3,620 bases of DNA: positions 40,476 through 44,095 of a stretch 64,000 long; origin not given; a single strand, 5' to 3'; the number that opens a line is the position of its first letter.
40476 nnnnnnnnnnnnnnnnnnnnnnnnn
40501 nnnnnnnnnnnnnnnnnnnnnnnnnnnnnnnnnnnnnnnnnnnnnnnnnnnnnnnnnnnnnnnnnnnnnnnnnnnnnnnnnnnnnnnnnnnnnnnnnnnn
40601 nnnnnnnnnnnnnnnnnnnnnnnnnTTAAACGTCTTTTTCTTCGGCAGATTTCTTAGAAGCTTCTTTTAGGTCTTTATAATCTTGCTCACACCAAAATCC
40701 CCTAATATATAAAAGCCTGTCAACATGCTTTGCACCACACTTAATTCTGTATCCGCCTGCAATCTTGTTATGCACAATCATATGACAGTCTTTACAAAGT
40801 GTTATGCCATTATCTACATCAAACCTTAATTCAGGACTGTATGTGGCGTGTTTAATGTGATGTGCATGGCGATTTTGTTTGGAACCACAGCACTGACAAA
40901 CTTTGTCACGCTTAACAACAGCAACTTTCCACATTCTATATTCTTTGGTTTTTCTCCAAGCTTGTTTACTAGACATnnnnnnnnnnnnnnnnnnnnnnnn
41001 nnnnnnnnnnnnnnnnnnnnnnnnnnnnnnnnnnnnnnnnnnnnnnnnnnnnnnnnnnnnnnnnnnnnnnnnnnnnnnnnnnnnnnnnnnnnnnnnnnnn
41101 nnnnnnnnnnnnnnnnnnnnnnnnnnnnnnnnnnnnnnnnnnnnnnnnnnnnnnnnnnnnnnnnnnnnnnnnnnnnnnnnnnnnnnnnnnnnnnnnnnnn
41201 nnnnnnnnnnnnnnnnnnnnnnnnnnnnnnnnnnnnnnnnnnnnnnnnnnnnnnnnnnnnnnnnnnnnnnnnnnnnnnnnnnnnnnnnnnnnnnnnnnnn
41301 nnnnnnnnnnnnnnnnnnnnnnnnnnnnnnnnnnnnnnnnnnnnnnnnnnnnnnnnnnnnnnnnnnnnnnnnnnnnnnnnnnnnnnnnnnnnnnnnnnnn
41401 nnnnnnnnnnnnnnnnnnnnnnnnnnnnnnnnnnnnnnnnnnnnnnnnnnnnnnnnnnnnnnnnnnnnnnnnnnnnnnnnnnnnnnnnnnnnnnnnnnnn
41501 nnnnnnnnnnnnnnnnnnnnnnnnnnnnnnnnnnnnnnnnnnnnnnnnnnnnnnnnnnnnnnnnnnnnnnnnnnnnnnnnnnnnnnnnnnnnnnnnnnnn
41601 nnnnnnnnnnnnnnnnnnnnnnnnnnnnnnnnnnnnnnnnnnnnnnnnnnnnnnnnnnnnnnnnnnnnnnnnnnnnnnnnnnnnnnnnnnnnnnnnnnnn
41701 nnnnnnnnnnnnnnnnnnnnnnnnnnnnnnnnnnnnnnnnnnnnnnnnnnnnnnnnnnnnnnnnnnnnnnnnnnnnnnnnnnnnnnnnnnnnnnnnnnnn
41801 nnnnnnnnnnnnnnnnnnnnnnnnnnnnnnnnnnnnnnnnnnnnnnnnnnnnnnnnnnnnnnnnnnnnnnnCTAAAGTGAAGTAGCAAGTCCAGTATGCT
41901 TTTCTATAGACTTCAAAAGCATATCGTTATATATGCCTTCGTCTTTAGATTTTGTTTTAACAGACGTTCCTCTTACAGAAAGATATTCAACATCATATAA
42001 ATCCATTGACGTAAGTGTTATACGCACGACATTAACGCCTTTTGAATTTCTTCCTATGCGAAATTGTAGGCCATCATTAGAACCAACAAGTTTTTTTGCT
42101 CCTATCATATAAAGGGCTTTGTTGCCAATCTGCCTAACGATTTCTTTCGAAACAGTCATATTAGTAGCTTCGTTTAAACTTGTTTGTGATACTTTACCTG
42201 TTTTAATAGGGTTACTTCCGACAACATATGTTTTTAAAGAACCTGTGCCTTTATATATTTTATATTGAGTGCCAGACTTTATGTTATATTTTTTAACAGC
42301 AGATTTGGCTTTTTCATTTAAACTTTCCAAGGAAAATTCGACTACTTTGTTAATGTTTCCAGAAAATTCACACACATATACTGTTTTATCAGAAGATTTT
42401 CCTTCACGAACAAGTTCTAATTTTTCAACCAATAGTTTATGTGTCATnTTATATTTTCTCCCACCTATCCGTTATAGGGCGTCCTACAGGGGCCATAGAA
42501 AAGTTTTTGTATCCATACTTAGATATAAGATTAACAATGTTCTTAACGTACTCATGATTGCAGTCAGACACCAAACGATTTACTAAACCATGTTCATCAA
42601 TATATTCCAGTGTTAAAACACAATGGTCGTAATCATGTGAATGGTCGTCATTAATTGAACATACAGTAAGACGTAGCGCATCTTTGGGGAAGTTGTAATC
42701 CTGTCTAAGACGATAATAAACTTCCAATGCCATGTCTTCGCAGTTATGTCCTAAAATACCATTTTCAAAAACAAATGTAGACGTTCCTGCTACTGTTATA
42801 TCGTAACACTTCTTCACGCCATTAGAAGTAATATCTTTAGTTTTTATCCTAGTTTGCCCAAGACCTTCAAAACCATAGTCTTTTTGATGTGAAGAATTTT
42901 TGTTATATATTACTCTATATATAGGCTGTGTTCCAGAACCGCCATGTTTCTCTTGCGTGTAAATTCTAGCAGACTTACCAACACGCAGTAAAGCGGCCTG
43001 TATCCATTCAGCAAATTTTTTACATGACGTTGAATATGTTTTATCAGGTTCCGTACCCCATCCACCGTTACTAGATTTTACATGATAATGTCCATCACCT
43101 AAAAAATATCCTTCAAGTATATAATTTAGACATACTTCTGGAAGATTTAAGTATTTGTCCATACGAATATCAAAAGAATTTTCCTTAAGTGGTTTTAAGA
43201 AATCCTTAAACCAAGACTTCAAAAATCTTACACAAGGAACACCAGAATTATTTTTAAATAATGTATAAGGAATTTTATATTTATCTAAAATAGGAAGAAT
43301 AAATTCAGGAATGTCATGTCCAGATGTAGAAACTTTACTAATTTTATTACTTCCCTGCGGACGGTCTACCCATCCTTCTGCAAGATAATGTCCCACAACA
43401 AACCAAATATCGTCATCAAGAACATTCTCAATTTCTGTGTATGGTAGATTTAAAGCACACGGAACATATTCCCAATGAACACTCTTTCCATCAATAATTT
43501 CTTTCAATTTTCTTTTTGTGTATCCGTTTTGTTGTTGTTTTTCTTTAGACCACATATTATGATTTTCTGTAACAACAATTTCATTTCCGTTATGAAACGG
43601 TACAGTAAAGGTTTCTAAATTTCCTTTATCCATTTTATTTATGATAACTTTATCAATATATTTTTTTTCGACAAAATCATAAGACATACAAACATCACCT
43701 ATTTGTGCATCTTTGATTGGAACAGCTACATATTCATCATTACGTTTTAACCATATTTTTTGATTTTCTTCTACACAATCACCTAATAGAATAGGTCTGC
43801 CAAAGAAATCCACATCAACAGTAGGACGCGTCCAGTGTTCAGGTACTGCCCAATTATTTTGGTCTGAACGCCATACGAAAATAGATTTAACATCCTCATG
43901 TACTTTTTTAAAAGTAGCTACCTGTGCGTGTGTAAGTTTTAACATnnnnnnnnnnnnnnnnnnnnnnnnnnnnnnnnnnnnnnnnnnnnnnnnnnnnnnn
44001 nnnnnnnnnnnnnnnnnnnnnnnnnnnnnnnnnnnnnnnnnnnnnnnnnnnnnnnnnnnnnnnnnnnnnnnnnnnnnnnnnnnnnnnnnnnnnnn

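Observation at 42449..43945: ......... intein inserted exactly at the putative catalytic cysteine of a small papain/transglutaminase-like hydrolase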

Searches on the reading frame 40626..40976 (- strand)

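Call 11: search_protein_families(library=phrogs, proteins=[window:40626-40976:-], max_evalue=0.001)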
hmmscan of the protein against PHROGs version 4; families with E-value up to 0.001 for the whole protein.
window:40626-40976:- (116 aa): 14 families
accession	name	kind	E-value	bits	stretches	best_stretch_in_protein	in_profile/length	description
phrog_119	-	DNA, RNA and nucleotide metabolism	4.2e-12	46.6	1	3-73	181-259/443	HNH endonuclease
phrog_144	-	DNA, RNA and nucleotide metabolism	1.6e-11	45.2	1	4-107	63-169/175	HNH endonuclease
phrog_1271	-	DNA, RNA and nucleotide metabolism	1.9e-09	38.4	1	11-78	253-325/361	HNH endonuclease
phrog_5956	-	DNA, RNA and nucleotide metabolism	4.4e-08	33.9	1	8-73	42-112/138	HNH endonuclease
phrog_4581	-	head and packaging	1.3e-06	29.1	1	6-71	46-111/395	terminase small subunit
phrog_589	-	DNA, RNA and nucleotide metabolism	2.8e-06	28.2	1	3-73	69-143/179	HNH endonuclease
phrog_8446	-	DNA, RNA and nucleotide metabolism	3.2e-06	28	1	8-66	123-193/211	HNH endonuclease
phrog_7370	-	DNA, RNA and nucleotide metabolism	1.4e-05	26.2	1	18-71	34-86/115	HNH endonuclease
phrog_5034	-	DNA, RNA and nucleotide metabolism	2.2e-05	25.6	1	21-88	27-101/138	NinG/ Rap DNA junction specific endonuclease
phrog_8048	-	DNA, RNA and nucleotide metabolism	2.3e-05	24.7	1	14-72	166-229/273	HNH endonuclease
phrog_24030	-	DNA, RNA and nucleotide metabolism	6.2e-05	23.5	1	17-73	10-67/342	RNA ligase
phrog_5200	-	DNA, RNA and nucleotide metabolism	0.00039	21.4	1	20-104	36-118/154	HNH endonuclease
phrog_740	-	DNA, RNA and nucleotide metabolism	0.00081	19.5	1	12-73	26-89/332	HNH endonuclease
phrog_25061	-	DNA, RNA and nucleotide metabolism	0.00096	20.6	0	7-71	121-191/219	HNH endonuclease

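Call 12: search_protein_families(library=pfam, proteins=[window:40626-40976:-], max_evalue=0.001)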
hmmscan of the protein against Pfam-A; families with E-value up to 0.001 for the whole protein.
window:40626-40976:- (116 aa): 2 families
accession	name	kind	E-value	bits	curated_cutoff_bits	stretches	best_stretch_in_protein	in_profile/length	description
PF01844.29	HNH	-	1.1e-05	25.9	21.4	1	27-71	1-47/47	HNH endonuclease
PF13391.12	HNH_2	-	0.00044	20.5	21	1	27-66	1-56/66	HNH endonuclease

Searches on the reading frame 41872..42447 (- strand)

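Call 11: search_protein_families(library=phrogs, proteins=[window:41872-42447:-], max_evalue=0.001)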
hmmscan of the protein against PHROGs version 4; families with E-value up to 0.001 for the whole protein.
window:41872-42447:- (191 aa): 1 family
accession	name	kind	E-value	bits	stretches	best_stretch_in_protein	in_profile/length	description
phrog_9437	-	unknown function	2e-21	77.4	1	97-191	1-98/98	-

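Call 12: search_protein_families(library=pfam, proteins=[window:41872-42447:-], max_evalue=0.001)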
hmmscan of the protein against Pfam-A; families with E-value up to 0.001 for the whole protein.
window:41872-42447:- (191 aa): 0 families

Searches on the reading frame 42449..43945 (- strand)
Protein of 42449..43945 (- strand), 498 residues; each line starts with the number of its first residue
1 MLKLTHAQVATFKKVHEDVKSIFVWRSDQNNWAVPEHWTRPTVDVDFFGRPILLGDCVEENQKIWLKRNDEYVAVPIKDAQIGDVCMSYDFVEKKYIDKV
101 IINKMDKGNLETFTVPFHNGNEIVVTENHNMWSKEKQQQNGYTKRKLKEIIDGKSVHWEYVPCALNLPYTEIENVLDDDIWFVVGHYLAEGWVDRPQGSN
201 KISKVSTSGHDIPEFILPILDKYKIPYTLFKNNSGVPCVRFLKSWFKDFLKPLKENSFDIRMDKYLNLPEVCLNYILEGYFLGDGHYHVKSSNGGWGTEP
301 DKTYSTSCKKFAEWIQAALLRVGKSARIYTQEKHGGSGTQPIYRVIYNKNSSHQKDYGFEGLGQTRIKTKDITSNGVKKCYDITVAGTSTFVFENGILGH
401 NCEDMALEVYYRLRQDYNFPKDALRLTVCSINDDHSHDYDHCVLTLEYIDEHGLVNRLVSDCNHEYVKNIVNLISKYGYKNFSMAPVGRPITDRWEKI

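Call 3: search_protein_families(library=pfam, proteins=[window:42449-43945:-], max_evalue=1)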
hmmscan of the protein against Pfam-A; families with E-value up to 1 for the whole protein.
window:42449-43945:- (498 aa): 5 families
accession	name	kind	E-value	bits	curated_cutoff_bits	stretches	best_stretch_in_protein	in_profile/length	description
PF14528.11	LAGLIDADG_3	-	4.2e-12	46.6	22.5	1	275-350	5-72/82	LAGLIDADG-like domain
PF14890.11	Intein_splicing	-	2.5e-06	27.8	35.8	1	87-401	24-155/155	Intein splicing domain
PF06035.17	Peptidase_C93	-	0.0066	16.7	27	0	2-43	32-73/162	Bacterial transglutaminase-like cysteine proteinase BTLCP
PF01079.26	Hint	-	0.12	12.4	29.7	1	73-144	26-99/213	Hint module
PF05125.18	Phage_cap_P2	-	0.14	11.7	27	1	98-161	248-314/327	Phage major capsid protein, P2 family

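Call 11: search_protein_families(library=phrogs, proteins=[window:42449-43945:-], max_evalue=0.001)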
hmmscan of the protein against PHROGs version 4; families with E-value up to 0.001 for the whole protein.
window:42449-43945:- (498 aa): 2 families
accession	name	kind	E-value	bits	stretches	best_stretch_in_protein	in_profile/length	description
phrog_26446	-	DNA, RNA and nucleotide metabolism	2.5e-07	30.2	1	75-289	381-591/761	anaerobic ribonucleoside reductase large subunit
phrog_18112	-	other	0.00038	21.1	1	368-403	2-37/207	recombinase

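Call 24: find_encoding_contigs(protein=window:42449-43945:-, flank=10000, max_places=6)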
Protein window:42449-43945:- (498 aa): 1 contig read that carries it; 1 place shown.
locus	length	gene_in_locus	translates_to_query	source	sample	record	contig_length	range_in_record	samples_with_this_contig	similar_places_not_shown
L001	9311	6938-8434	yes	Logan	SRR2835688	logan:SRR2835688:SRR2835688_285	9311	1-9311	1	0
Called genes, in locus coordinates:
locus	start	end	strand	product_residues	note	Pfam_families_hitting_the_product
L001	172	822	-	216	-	-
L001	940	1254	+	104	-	-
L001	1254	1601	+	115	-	-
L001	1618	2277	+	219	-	-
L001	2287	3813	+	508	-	-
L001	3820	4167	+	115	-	-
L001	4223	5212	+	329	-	-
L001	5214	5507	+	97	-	-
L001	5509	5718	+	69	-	-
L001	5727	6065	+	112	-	-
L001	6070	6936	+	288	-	-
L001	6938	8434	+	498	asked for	PF14890:Intein_splicing (weak), PF14528:LAGLIDADG_3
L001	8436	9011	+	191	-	-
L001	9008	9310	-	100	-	?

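Call 82: predict_structure(alignment_id=A3)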
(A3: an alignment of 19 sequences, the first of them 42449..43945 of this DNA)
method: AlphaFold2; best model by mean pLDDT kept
length: 498 residues; sequences in the alignment: 19
mean_pLDDT: 79.7   pTM: 0.69
mean pLDDT of the five models: 79.7, 79.1, 78.5, 77.2, 77.1
residues with pLDDT >= 90: 200; 70-90: 184; 50-70: 48; < 50: 66
segments of 3 or more residues with pLDDT < 50: 25-34, 36-55, 291-296, 434-438, 475-479, 484-498
pLDDT, mean of each block of 10 residues (from residue 1): 83 82 51 46 36 62 92 93 90 89 78 90 89 80 81 66 88 94 98 86 92 97 98 96 97 92 94 97 86 52 93 94 90 81 91 87 90 91 81 90 66 80 73 51 79 81 55 50 45 33
secondary structure, 60 per line:
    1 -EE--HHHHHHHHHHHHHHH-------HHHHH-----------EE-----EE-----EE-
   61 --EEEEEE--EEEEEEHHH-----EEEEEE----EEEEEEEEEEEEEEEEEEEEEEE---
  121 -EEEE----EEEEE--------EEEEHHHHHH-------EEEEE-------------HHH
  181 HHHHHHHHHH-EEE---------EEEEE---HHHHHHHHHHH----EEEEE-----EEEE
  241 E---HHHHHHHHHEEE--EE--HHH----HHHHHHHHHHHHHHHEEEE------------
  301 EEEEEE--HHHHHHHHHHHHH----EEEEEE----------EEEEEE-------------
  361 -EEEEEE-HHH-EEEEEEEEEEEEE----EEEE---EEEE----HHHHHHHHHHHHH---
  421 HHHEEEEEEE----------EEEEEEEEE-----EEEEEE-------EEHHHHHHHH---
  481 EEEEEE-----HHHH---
elements in order: H6-20 H28-32 E63-68 E71-76 E85-90 E95-117 E122-125 E130-134 E143-146 H147-152 E160-164 H178-190 E192-194 E204-208 H212-222 E227-231 E237-241 H245-253 E254-256 H270-284 E285-288 E301-306 H309-321 E326-331 E342-347 E362-367 E373-385 E390-393 E397-400 H405-417 E424-430 E441-449 E455-460 H470-477 E481-486 H492-495

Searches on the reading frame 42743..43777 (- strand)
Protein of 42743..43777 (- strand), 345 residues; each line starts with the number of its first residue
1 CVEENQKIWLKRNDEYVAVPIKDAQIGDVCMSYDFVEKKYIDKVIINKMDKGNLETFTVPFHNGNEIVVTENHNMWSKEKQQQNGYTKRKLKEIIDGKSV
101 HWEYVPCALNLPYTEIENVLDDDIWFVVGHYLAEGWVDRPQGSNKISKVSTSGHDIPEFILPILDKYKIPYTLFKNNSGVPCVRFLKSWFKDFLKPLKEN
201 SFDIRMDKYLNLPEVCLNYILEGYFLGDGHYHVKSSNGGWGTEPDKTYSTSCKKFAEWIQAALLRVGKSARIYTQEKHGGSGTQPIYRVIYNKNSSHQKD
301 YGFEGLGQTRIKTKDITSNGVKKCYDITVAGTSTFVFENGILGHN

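Call 3: search_protein_families(library=pfam, proteins=[window:42743-43777:-], max_evalue=1)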
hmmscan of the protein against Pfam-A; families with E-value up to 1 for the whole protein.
seq(345 aa): 5 families
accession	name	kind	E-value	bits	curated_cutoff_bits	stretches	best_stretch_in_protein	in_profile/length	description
PF14528.11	LAGLIDADG_3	-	1.3e-12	48.2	22.5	1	219-294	5-72/82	LAGLIDADG-like domain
PF14890.11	Intein_splicing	-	1.1e-06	29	35.8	1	31-345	24-155/155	Intein splicing domain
PF05125.18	Phage_cap_P2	-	0.085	12.4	27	1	42-105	248-314/327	Phage major capsid protein, P2 family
PF01079.26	Hint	-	0.088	12.8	29.7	1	18-88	27-99/213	Hint module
PF06144.19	DNA_pol3_delta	-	0.17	12.3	21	1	24-94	16-86/124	DNA polymerase III, delta subunit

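Call 16: search_solved_structures(query=window:42743-43777:-, max_evalue=0.01, show_alignments=1)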
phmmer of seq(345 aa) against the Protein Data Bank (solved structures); distinct sequences matched with E-value up to 0.01: 0.

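Call 38: find_homologous_proteins(query=window:42743-43777:-, max_evalue=0.001)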
Query seq(345 aa) (345 aa): 20 proteins with E <= 0.001 among 969 candidates.
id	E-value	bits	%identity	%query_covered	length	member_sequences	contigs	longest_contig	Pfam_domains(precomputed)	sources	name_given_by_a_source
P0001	1.6e-239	812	100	100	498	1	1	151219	PF14528.12,PF14890.12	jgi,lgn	-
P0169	8.2e-117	408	56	100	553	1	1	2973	PF14528.12,PF14890.12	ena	-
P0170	1.4e-71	260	41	100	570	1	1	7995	PF14528.12,PF14890.12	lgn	-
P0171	2.1e-69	252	40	96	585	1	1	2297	PF07591.16,PF14528.12,PF01079.26,PF14890.12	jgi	jgi:hypothetical protein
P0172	1.9e-68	249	40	100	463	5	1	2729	PF14528.12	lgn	-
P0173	2.8e-68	249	42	99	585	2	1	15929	PF14528.12,PF01079.26,PF14890.12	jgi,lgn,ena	-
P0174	1.5e-67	246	41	100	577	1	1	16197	PF14528.12,PF01079.26,PF14890.12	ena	-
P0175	1.3e-66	243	42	95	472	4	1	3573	PF14528.12,PF14890.12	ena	-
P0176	4.8e-66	241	39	100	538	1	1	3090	PF14528.12,PF14890.12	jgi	-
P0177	2.6e-64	236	39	100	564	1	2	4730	PF14890.12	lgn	-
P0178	4.2e-63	232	39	94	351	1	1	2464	-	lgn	-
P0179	2.2e-62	229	40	100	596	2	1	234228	PF06035.18,PF14528.12,PF01841.26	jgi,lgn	jgi:hypothetical protein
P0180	7.6e-62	228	40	100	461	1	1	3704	PF06035.18,PF14528.12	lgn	-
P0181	2.7e-61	226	39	94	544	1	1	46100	PF14528.12,PF14890.12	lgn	-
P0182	3.1e-61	226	42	93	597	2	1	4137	PF14528.12,PF14890.12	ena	-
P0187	1.3e-52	197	37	100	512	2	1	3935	PF14890.12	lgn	-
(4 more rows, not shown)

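Call 39: search_dna_similar(query=window:42743-43777:-, collection=phages, mode=protein, max_evalue=0.001, max_rows=25)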
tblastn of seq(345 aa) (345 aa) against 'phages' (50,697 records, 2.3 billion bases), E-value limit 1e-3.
Records with a match: 9; places in all: 9; records where one place covers at least 80% of the query: 2.
Best place of each record, by identity: <60% 9.
By first word of the organism name: Lactococcus 7; Mannheimia 2.
By host as written in the record: Lactococcus lactis 5; Mannheimia haemolytica 587A serotype A2 2; Lactococcus lactis strain ML8 2.
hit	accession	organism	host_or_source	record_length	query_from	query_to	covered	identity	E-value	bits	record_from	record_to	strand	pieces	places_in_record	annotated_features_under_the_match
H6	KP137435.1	Mannheimia phage vB_MhS_587AP2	Mannheimia haemolytica 587A serotype A2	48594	19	345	95%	24.2%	4e-5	52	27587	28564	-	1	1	hypothetical protein | cytosine-specific DNA methyltransferase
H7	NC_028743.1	Mannheimia phage vB_MhS_587AP2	Mannheimia haemolytica 587A serotype A2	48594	19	345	95%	24.2%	4e-5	52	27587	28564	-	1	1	DNA methyltransferase (x2)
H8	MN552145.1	Lactococcus phage P1048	Lactococcus lactis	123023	19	232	62%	25.1%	2e-5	52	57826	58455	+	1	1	ribonucleotide reductase of class III (anaerobic), large subunit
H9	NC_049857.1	Lactococcus phage P1048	Lactococcus lactis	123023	19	232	62%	25.1%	2e-5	52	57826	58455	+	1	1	anaerobic ribonucleoside reductase large subunit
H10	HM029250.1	Lactococcus phage 949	Lactococcus lactis strain ML8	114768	19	232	62%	24.7%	8e-6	54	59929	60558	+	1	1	putative anaerobic ribonucleoside reductase large subunit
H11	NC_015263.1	Lactococcus phage 949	Lactococcus lactis strain ML8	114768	19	232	62%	24.7%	8e-6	54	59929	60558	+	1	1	anaerobic ribonucleoside reductase large subunit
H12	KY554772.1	Lactococcus phage AM5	Lactococcus lactis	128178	19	232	62%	24.7%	5e-5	51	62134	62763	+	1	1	anaerobic ribonucleoside triphosphate reductase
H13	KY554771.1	Lactococcus phage AM4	Lactococcus lactis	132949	19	232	62%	24.7%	5e-5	51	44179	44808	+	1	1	anaerobic ribonucleoside triphosphate reductase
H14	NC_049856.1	Lactococcus phage AM4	Lactococcus lactis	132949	19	232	62%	24.7%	5e-5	51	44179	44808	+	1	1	anaerobic ribonucleoside reductase large subunit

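Call 52: find_encoding_contigs(protein=P0179, flank=6000, max_places=2)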
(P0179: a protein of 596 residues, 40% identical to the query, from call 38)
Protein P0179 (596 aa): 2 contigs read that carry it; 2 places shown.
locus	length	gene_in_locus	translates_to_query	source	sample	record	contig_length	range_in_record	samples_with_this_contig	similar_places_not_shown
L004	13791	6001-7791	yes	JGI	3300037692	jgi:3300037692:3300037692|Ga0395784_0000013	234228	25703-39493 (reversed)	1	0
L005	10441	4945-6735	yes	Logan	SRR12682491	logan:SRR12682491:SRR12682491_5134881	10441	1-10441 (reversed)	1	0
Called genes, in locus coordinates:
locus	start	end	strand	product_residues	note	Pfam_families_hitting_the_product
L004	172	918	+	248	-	PF09699:Paired_CXXCH_1 (faint)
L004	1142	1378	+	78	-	-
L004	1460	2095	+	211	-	-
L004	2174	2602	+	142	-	PF12850:Metallophos_2 (weak)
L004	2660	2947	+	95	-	-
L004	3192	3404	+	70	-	-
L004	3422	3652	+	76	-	-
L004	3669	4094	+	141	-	-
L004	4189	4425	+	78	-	-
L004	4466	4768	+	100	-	-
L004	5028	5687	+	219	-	PF07460:NUMOD3 (faint)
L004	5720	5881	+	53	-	-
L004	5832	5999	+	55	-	-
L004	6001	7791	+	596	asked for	PF01841:Transglut_core (faint), PF06035:Peptidase_C93 (weak), PF14528:LAGLIDADG_3 (faint)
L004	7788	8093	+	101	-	-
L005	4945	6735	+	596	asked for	PF01841:Transglut_core (faint), PF06035:Peptidase_C93 (weak), PF14528:LAGLIDADG_3 (faint)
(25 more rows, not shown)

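Call 81: find_encoding_contigs(protein=P0181, flank=8000, max_places=1)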
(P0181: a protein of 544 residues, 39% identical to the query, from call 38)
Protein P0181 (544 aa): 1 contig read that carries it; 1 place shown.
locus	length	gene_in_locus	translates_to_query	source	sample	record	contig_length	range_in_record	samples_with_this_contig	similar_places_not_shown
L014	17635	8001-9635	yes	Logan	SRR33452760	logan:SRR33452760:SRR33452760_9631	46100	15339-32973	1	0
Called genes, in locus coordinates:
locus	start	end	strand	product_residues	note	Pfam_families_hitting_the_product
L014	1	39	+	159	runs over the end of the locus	-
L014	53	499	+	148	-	-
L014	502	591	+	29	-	-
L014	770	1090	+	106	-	PF02945:Endonuclease_7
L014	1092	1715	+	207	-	-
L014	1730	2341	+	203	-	-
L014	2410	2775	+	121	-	-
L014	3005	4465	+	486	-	-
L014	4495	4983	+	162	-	-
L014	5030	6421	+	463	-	-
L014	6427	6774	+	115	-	-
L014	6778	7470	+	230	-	-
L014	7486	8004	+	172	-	-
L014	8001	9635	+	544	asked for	PF14890:Intein_splicing (faint), PF14528:LAGLIDADG_3 (faint)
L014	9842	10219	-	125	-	-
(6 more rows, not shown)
